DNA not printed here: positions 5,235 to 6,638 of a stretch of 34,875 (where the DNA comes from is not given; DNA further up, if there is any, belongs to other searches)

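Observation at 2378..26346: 24-kb, 14-gene operon combining ESCRT-III/Vps4-like, RavA-like, papain-like protease and giant envelope protein genes: candidate undescribed system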

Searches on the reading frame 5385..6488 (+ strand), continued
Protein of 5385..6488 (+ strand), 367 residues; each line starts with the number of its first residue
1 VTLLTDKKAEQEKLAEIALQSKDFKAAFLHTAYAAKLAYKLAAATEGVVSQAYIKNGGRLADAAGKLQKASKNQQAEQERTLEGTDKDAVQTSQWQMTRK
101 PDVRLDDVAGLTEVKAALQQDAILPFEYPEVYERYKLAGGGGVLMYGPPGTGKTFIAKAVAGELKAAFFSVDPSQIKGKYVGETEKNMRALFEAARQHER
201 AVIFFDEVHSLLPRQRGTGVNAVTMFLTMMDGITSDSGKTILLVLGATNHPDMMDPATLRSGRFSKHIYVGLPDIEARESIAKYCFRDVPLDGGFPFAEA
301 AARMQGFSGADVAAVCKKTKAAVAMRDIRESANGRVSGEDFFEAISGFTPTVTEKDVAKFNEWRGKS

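Call 52: search_protein_families(library=pfam, proteins=[L004:14152-14994:+, L088:3928-4776:+, L089:11145-11981:+, L002:4092-4934:-, L087:2088-2921:-, L005:11555-12445:+, L007:11581-12432:+], max_evalue=0.1)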
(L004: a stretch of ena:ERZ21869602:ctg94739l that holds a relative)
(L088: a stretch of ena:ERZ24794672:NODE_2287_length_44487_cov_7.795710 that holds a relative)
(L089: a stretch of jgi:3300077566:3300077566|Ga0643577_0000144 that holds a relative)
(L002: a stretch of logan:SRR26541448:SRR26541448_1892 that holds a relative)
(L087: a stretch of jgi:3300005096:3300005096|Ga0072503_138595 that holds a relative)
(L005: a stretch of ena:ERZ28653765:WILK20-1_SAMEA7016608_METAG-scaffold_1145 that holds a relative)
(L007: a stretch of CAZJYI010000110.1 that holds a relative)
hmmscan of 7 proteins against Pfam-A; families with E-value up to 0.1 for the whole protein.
L004:14152-14994:+ (280 aa): 0 families

L088:3928-4776:+ (282 aa): 4 families
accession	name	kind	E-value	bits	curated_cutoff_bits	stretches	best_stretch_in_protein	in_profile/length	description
PF07695.17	7TMR-DISM_7TM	-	0.0015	19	29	1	189-268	59-138/205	7TM diverse intracellular signalling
PF13036.11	LpoB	-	0.0045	17.3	22.3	1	76-167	48-143/147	Peptidoglycan-synthase activator LpoB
PF14256.11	YwiC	-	0.02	15.6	25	1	173-271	7-102/126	YwiC-like protein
PF00487.30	FA_desaturase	-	0.087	13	29.7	0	190-274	88-180/253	Fatty acid desaturase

L089:11145-11981:+ (278 aa): 0 families

L002:4092-4934:- (280 aa): 2 families
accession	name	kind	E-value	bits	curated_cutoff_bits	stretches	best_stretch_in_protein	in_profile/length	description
PF17178.9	MASE5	-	0.0024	18.2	25.2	1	183-272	33-125/192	Membrane-associated sensor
PF13396.11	PLDc_N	-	0.053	13.9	23.3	1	185-207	10-32/42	Phospholipase_D-nuclease N-terminal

L087:2088-2921:- (277 aa): 0 families

L005:11555-12445:+ (296 aa): 1 family
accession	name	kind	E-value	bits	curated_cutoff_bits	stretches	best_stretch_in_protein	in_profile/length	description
PF07033.16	Orthopox_B11R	-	0.0087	16.3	25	1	82-111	36-65/71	Orthopoxvirus B11R protein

L007:11581-12432:+ (283 aa): 0 families

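Call 54: list_cluster_members(proteins=[P0001, P0003, P0121, P0122, P0136, P0009, P0092, P0114])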
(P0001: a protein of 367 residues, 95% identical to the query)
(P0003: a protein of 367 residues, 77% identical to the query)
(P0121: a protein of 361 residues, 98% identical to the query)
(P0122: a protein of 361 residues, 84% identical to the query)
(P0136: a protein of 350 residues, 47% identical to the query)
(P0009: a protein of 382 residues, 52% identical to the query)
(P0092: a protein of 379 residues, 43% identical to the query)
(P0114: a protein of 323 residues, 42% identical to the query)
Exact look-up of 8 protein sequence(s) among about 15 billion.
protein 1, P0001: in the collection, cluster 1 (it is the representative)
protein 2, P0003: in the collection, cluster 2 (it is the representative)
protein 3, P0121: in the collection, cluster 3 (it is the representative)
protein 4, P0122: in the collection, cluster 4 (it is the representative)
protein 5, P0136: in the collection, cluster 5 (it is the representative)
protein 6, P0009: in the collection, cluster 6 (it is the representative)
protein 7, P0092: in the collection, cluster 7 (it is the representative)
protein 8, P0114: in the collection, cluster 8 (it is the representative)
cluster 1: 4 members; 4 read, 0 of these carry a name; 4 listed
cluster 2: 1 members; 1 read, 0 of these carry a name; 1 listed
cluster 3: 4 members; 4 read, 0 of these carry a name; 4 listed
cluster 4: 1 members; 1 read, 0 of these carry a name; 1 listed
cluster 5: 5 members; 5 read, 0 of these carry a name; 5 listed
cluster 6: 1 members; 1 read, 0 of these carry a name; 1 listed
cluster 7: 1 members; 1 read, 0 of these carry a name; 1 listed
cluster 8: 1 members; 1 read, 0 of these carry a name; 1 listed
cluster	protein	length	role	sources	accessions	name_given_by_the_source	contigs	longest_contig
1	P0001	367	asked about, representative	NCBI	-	-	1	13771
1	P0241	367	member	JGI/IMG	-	-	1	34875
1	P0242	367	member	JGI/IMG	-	-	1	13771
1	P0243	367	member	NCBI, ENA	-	-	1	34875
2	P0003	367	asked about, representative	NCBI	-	-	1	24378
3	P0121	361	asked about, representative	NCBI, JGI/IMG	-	-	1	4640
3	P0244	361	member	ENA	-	-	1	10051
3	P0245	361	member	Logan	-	-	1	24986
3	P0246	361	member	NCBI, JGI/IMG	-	-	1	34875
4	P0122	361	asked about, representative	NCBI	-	-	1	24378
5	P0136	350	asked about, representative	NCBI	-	-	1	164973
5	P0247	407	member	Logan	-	-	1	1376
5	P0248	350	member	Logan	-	-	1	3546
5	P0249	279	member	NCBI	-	-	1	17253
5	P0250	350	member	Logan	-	-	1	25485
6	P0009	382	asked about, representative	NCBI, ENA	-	-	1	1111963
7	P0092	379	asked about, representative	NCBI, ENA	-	-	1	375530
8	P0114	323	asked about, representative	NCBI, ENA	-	-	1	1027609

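Call 62: search_solved_structures(query=A1, max_evalue=1e-20, show_alignments=1)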
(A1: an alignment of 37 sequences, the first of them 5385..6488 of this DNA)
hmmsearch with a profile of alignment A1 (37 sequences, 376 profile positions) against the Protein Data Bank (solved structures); distinct sequences matched with E-value up to 1e-20: 269 (the best 60 are shown).
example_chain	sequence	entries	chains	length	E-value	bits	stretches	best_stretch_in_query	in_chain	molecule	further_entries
5c18_A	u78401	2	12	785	4.5e-152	509.5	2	99-370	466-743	Transitional endoplasmic reticulum ATPase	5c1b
5vc7_A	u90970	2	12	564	7.7e-151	505.5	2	100-371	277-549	VCP-like ATPase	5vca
5g4g_A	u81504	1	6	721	1.5e-150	504.5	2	100-364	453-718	VCP-LIKE ATPASE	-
5g4f_A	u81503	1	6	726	1.5e-150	504.5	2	100-364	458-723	VCP-LIKE ATPASE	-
6oaa_B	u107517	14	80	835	7.2e-149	499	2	100-337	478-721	Cell division control protein 48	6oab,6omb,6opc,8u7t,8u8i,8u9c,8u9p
8dar_A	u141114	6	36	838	7.3e-149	499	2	100-337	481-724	Cell division control protein 48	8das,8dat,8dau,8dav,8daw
6oa9_A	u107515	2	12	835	5.8e-148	496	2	100-337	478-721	Cell division control protein 48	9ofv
9m4n_A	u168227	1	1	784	1.7e-147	494.5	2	92-365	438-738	Cell division control protein 48 homolog A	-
7wub_C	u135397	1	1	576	1.7e-147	494.5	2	99-366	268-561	Transitional endoplasmic reticulum ATPase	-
9m3v_A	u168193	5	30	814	1.9e-147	494.3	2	91-364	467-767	Cell division control protein 48 homolog A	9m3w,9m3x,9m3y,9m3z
7wub_D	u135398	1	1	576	2.1e-147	494.2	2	99-366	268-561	Transitional endoplasmic reticulum ATPase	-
1r7r_A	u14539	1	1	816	3e-147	493.7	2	99-366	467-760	Transitional endoplasmic reticulum ATPase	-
5c19_A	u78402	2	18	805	3.7e-147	493.4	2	99-369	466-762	Transitional endoplasmic reticulum ATPase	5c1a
7rlj_A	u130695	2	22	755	4.1e-147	493.2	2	99-366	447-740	Transitional endoplasmic reticulum ATPase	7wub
8yka_A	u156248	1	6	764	4.3e-147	493.2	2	99-366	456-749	Transitional endoplasmic reticulum ATPase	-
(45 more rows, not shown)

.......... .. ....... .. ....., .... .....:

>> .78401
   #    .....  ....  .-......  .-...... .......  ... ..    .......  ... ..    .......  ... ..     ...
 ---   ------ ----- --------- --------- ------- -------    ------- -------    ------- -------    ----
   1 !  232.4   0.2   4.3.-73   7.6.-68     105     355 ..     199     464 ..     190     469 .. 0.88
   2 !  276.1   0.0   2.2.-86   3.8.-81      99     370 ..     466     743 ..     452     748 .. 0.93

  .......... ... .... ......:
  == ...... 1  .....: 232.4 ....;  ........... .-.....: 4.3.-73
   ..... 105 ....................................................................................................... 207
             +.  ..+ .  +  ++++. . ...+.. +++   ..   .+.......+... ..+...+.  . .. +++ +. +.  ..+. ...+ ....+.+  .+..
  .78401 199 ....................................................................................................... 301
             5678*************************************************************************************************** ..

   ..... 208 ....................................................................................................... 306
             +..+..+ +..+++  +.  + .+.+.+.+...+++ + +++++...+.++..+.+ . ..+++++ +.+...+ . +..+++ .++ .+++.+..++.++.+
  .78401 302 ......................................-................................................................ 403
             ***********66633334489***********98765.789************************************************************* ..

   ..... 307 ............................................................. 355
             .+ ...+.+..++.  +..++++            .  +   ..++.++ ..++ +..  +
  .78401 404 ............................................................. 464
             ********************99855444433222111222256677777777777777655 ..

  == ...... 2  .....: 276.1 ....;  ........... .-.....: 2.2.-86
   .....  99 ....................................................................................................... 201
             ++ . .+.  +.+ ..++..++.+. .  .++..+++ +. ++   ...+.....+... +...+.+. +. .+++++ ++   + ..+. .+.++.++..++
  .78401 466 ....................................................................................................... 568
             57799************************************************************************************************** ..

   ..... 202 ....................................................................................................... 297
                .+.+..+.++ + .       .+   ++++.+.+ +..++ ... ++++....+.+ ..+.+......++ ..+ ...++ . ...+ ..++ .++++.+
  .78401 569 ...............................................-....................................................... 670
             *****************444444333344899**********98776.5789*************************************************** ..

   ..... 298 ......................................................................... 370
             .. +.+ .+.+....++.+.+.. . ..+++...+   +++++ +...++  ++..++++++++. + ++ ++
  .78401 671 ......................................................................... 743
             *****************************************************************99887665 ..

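Call 75: predict_structure(alignment_id=A1)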
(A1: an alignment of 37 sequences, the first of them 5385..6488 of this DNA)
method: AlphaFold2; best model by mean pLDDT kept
length: 367 residues; sequences in the alignment: 37
mean_pLDDT: 86.3   pTM: 0.67
mean pLDDT of the five models: 86.3, 79.4, 79.4, 75.5, 71.1
residues with pLDDT >= 90: 187; 70-90: 145; 50-70: 24; < 50: 11
segments of 3 or more residues with pLDDT < 50: 80-90
pLDDT, mean of each block of 10 residues (from residue 1): 86 92 91 95 91 93 90 66 43 74 85 86 84 77 91 92 92 82 85 89 93 71 85 64 91 91 88 92 94 95 94 96 93 90 95 91 88
secondary structure, 60 per line:
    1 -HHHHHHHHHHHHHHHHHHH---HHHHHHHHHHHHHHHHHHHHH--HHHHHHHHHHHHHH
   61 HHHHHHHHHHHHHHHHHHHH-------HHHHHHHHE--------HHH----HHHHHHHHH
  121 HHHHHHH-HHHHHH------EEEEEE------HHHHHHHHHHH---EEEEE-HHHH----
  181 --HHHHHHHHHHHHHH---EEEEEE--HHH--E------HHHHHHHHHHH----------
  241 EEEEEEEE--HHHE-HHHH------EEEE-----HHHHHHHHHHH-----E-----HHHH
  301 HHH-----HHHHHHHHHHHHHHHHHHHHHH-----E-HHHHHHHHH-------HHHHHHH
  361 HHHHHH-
elements in order: H2-20 H24-44 H47-80 H88-95 H112-127 H129-134 E141-146 H153-163 E167-171 H173-176 H183-196 E200-205 H220-230 E241-248 H256-259 E266-269 H275-285 H297-303 H309-330 H338-346 H354-366

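Call 79: fold_search(model_id=the predicted structure, library=pdb)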
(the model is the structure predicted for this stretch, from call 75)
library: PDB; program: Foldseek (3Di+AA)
matches with E <= 10: 1792; with E <= 0.001: 1499
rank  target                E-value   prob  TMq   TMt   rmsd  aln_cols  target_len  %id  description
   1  7ln4_E                1.1e-21  1.00  0.64  0.33   3.6       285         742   33  Cryo-EM structure of human p97 in complex with Npl4/Ufd1 and polyubiquitinated Ub-Eos (FOM, Class 3) (released 2021-09-15)
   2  8das_C                1.3e-21  1.00  0.65  0.35  12.9       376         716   30  Saccharomyces cerevisiae Ufd1/Npl4/Cdc48 complex bound to two ubiquitin moieties in presence of SUMO-ubiquitin(K48poly (released 2022-11-30)
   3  7lmz_A                2.2e-21  1.00  0.62  0.33  16.1       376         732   27  Cryo-EM structure of human p97 in complex with Npl4/Ufd1 and Ub6 (Class 1) (released 2021-09-15)
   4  8u7t_D                2.4e-21  1.00  0.66  0.46   4.1       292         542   35  Substrate-bound Cdc48, Class 1 (released 2024-11-06)
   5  7lmz_E                2.6e-21  1.00  0.66  0.34  15.5       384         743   27  Cryo-EM structure of human p97 in complex with Npl4/Ufd1 and Ub6 (Class 1) (released 2021-09-15)
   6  8dar_A                3.2e-21  1.00  0.64  0.44   2.8       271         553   37  Saccharomyces cerevisiae Ufd1/Npl4/Cdc48 complex unbound but in the presence of SUMO-ubiquitin(K48polyUb)-mEOS and ATP (released 2022-11-30)
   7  9bji_B                3.2e-21  1.00  0.67  0.44  11.2       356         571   28  Cryo-EM structure of apo NVL (released 2026-01-21)
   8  8ub4_C                3.2e-21  1.00  0.66  0.45  16.2       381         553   28  Cdc48-Shp1 unfolding native substrate, consensus structure (released 2024-11-06)
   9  8dar_E                3.7e-21  1.00  0.65  0.45   2.9       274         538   36  Saccharomyces cerevisiae Ufd1/Npl4/Cdc48 complex unbound but in the presence of SUMO-ubiquitin(K48polyUb)-mEOS and ATP (released 2022-11-30)
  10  7z11_C                3.9e-21  1.00  0.65  0.34   3.1       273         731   34  Structure of substrate bound DRG1 (AFG2) (released 2022-09-21)
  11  7swl_D                5.1e-21  1.00  0.63  0.43  10.1       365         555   26  CryoEM structure of the N-terminal-deleted Rix7 AAA-ATPase (released 2022-03-02)
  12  9bji_D                5.4e-21  1.00  0.66  0.44   9.3       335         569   29  Cryo-EM structure of apo NVL (released 2026-01-21)
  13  8u8i_C                5.4e-21  1.00  0.66  0.45  15.0       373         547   28  Cdc48-Shp1 unfolding native substrate, Class 4 (released 2024-11-06)
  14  8das_D                6.0e-21  1.00  0.65  0.44   6.8       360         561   29  Saccharomyces cerevisiae Ufd1/Npl4/Cdc48 complex bound to two ubiquitin moieties in presence of SUMO-ubiquitin(K48poly (released 2022-11-30)
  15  9m3w_A                6.4e-21  1.00  0.65  0.33   3.3       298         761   33  Arabidopsis thaliana CDC48A bound to AMP-PNP (AMPPNP-Up) (released 2025-10-29)
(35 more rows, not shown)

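Call 106: search_protein_families(library=pfam, proteins=[L007:6220-8625:+, L007:12463-13398:+, L007:13439-14515:+, L007:14569-16092:+], max_evalue=0.001)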
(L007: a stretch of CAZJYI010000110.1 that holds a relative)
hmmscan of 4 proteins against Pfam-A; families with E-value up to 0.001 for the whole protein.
L007:6220-8625:+ (801 aa): 1 family
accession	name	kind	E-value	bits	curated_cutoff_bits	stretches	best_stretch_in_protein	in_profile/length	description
PF00112.29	Peptidase_C1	-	1.7e-10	41.8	20.7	1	129-325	14-196/220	Papain family cysteine protease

L007:12463-13398:+ (311 aa): 1 family
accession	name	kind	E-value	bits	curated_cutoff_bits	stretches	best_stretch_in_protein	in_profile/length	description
PF10138.15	vWA-TerF-like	-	0.00028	21.6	29.4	1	53-181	3-125/200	vWA found in TerF C terminus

L007:13439-14515:+ (358 aa): 1 family
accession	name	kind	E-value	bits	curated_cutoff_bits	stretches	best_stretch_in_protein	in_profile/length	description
PF10138.15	vWA-TerF-like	-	0.00028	21.6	29.4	0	127-239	17-131/200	vWA found in TerF C terminus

L007:14569-16092:+ (507 aa): 1 family
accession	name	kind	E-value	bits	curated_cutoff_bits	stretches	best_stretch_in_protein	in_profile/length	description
PF00092.34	VWA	-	9.3e-07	29.7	23.8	1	10-170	2-164/174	von Willebrand factor type A domain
